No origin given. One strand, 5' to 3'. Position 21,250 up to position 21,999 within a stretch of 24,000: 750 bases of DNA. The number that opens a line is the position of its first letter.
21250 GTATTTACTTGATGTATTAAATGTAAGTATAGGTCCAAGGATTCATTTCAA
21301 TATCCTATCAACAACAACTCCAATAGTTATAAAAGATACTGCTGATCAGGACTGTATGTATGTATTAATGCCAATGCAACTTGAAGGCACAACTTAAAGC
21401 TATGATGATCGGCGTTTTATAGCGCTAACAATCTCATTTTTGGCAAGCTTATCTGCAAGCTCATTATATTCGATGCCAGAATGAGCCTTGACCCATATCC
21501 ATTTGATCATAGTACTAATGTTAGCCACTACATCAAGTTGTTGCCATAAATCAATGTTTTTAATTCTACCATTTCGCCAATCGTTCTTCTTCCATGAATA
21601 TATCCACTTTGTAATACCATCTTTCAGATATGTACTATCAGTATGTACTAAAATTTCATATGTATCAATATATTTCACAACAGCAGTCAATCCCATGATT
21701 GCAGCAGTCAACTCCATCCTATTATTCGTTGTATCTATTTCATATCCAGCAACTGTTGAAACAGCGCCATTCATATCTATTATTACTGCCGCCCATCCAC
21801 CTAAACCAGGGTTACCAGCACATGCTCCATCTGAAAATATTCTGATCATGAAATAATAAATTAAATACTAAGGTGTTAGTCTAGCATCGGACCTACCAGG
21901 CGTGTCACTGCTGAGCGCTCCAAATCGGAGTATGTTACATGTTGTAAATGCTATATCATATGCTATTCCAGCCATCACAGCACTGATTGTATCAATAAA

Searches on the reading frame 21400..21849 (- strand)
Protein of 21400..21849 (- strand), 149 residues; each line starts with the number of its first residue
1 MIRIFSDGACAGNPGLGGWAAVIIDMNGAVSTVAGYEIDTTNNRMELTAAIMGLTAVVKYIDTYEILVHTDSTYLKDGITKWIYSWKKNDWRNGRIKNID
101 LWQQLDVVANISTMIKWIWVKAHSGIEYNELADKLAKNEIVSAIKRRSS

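Call 47: search_protein_families(library=ncbifam, proteins=[window:21400-21849:-], max_evalue=0.01)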
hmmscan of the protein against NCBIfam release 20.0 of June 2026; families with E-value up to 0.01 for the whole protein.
window:21400-21849:- (149 aa): 7 families
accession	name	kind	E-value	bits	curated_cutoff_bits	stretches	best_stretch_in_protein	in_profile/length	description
NF001236.0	PRK00203.1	equivalog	3.8e-47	159.6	160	1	2-146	5-147/151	ribonuclease HI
NF005116.0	PRK06548.1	equivalog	6.6e-19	68.4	280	1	6-139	10-139/161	ribonuclease H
NF006433.0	PRK08719.1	subfamily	3.9e-15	56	170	1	20-138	26-143/147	ribonuclease H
NF041306.1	RnaseHI_Halo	equivalog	1.4e-09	38.1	300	1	3-137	71-192/197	ribonuclease HI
NF005567.0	PRK07238.1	equivalog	7.2e-07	28.8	326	1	4-138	6-129/378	bifunctional RNase H/acid phosphatase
NF041175.1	RNAseHI_Thmprot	equivalog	0.00048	20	140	1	2-138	2-131/143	ribonuclease HI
NF010482.0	PRK13907.1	equivalog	0.0017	18.4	231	1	1-140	1-125/128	ribonuclease H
